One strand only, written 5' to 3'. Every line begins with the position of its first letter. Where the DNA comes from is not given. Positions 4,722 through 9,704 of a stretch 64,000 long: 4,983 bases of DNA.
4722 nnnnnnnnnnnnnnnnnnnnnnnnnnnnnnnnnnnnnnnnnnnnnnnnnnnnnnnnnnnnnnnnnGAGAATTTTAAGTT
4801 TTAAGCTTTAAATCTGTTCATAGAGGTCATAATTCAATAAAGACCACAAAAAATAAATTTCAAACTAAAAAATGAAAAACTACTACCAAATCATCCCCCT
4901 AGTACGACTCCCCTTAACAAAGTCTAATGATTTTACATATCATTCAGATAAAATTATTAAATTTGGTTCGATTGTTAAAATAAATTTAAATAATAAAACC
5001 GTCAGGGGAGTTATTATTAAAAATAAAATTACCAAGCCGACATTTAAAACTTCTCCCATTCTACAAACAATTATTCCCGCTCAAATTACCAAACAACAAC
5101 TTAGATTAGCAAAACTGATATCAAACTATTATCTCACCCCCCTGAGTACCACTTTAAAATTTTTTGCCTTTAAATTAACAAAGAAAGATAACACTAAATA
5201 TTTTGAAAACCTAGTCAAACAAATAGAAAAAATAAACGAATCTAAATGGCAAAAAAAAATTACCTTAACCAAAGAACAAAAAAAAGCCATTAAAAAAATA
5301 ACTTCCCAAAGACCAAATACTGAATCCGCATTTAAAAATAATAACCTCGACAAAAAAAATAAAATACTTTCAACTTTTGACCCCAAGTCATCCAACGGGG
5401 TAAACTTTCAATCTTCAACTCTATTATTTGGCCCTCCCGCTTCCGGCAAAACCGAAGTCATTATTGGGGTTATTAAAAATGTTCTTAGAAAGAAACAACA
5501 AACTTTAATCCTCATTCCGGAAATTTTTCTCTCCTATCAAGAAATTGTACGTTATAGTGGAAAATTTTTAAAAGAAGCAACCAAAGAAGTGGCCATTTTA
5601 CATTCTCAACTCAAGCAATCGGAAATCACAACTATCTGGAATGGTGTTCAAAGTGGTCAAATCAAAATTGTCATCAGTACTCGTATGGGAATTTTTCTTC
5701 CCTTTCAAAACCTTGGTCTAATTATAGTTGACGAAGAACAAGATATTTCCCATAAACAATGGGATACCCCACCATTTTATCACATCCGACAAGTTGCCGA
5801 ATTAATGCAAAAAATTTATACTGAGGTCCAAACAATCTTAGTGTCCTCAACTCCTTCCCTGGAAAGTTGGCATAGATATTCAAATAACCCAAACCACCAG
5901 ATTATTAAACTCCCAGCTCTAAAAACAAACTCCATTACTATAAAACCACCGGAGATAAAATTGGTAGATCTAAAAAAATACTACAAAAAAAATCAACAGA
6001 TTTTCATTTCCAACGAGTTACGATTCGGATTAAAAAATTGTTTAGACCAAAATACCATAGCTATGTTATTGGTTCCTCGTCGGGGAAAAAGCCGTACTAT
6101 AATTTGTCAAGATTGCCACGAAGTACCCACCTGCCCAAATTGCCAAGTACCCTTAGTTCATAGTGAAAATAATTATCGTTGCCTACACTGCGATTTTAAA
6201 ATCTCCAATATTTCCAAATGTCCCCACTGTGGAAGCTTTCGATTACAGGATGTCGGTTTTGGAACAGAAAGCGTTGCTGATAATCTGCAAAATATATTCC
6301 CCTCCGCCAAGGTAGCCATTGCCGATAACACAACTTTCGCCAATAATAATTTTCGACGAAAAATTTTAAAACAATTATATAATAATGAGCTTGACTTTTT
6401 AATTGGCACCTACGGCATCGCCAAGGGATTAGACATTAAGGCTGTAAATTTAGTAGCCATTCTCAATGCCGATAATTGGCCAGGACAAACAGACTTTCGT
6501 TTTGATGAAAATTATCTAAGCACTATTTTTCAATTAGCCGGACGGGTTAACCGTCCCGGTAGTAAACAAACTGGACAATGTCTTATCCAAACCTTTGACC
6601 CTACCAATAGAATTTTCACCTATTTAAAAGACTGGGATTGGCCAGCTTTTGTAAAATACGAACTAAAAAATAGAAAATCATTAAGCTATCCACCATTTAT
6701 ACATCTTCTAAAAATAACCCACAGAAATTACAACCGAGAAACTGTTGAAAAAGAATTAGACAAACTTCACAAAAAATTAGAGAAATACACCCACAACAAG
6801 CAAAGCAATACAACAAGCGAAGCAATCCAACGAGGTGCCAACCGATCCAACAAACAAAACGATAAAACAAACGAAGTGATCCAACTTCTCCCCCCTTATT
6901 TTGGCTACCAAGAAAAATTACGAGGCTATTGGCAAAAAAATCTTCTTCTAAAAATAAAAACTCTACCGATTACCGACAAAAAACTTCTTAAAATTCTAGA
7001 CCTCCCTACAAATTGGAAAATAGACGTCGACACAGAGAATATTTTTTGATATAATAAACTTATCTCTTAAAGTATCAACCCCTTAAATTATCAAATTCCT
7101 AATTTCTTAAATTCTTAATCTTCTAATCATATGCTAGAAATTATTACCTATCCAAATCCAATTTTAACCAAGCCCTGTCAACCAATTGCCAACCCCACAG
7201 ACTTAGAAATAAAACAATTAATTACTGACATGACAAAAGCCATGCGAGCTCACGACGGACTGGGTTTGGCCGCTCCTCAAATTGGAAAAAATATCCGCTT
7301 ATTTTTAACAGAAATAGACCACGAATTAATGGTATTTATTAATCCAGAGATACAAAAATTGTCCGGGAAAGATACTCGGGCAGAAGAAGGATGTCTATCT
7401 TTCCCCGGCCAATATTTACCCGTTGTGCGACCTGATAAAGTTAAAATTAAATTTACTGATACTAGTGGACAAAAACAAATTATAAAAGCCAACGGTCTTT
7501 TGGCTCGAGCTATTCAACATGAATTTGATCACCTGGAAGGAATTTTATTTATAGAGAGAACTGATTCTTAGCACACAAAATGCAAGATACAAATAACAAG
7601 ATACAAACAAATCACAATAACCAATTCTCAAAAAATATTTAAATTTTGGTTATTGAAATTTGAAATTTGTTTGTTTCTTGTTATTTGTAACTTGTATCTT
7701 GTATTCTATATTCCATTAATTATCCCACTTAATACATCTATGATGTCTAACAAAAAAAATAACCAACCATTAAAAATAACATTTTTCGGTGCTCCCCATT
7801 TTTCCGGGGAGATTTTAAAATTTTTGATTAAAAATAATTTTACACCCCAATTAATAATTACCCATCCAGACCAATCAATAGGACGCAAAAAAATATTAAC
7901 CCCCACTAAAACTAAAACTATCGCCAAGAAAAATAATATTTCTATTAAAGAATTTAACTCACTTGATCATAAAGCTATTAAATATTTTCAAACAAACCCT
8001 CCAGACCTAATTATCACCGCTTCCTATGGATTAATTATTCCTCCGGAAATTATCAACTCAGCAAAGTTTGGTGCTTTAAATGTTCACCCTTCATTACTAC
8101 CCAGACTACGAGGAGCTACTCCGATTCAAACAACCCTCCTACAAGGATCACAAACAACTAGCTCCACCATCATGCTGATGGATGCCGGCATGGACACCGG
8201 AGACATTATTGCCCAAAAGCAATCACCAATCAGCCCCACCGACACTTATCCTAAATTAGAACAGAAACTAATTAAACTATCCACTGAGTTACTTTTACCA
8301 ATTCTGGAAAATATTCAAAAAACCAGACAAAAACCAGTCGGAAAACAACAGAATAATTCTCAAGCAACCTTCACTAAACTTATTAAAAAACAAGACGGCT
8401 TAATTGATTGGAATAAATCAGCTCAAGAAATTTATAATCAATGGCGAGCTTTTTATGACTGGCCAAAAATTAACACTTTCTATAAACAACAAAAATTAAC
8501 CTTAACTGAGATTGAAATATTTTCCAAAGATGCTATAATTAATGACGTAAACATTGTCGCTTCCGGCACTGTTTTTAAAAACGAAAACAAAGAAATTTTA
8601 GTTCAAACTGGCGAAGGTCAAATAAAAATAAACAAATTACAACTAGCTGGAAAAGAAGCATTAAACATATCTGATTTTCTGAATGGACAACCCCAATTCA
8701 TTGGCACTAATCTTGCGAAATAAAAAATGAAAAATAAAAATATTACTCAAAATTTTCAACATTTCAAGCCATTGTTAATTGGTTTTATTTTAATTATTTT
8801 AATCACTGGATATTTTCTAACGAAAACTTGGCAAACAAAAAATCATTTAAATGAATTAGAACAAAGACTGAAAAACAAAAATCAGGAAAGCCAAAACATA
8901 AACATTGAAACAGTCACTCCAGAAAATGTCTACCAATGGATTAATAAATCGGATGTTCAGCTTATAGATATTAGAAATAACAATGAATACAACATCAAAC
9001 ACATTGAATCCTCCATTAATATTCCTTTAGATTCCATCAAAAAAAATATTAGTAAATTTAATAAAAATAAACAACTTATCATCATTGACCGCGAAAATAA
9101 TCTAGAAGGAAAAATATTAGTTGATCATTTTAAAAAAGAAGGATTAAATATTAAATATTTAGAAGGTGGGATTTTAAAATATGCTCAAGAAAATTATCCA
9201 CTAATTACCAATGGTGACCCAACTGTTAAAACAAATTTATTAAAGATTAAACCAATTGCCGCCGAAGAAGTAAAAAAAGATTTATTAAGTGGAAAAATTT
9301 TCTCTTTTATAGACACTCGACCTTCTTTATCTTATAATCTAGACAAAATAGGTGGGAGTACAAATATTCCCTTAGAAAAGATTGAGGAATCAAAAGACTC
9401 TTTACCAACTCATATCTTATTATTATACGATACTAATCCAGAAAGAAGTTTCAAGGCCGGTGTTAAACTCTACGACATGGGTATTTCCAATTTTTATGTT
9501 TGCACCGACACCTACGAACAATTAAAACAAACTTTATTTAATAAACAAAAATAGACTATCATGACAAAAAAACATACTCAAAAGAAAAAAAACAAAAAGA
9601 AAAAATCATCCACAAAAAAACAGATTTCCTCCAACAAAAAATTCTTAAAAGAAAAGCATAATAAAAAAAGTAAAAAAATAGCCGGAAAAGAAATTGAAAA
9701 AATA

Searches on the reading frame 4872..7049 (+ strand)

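Call 19: search_protein_families(library=pfam, proteins=[window:4872-7049:+], max_evalue=0.001)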
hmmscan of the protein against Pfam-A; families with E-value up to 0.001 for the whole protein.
window:4872-7049:+ (725 aa): 5 families
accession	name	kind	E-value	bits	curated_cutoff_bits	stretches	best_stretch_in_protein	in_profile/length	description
PF00271.37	Helicase_C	-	2.9e-11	44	23.5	1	492-563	51-110/110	Helicase conserved C-terminal domain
PF00270.35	DEAD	-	8e-11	42.4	26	1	182-331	16-162/167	DEAD/DEAH box helicase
PF17764.6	PriA_3primeBD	-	2.7e-09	37.2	22.7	1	11-97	4-93/96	3'DNA-binding domain (3'BD)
PF04851.21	ResIII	-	3.5e-06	27.4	22.5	1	130-310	2-148/164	Type III restriction enzyme, res subunit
PF07191.17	Zn_ribbon_6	-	0.00025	21.4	25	1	420-455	2-37/67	Double zinc ribbon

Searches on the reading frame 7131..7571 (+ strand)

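Call 19: search_protein_families(library=pfam, proteins=[window:7131-7571:+], max_evalue=0.001)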
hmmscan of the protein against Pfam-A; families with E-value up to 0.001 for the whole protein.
window:7131-7571:+ (146 aa): 1 family
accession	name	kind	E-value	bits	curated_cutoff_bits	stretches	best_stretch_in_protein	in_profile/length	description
PF01327.26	Pep_deformylase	-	3.1e-49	167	22.8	1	1-145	1-151/156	Polypeptide deformylase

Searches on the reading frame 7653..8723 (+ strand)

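Call 19: search_protein_families(library=pfam, proteins=[window:7653-8723:+], max_evalue=0.001)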
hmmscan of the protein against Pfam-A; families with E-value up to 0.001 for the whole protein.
window:7653-8723:+ (356 aa): 2 families
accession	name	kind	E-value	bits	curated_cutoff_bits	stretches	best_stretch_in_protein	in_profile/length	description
PF00551.24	Formyl_trans_N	-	2.4e-35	122.4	26.1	1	41-214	2-177/181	Formyl transferase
PF02911.23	Formyl_trans_C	-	1.3e-24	86.7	21.1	1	244-346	2-99/100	Formyl transferase, C-terminal domain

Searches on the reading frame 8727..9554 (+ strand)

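Call 19: search_protein_families(library=pfam, proteins=[window:8727-9554:+], max_evalue=0.001)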
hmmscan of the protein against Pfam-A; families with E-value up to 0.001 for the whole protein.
window:8727-9554:+ (275 aa): 1 family
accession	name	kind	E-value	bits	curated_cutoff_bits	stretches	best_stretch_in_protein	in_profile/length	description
PF00581.25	Rhodanese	-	1e-21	77.7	22.2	2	64-154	1-101/102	Rhodanese-like domain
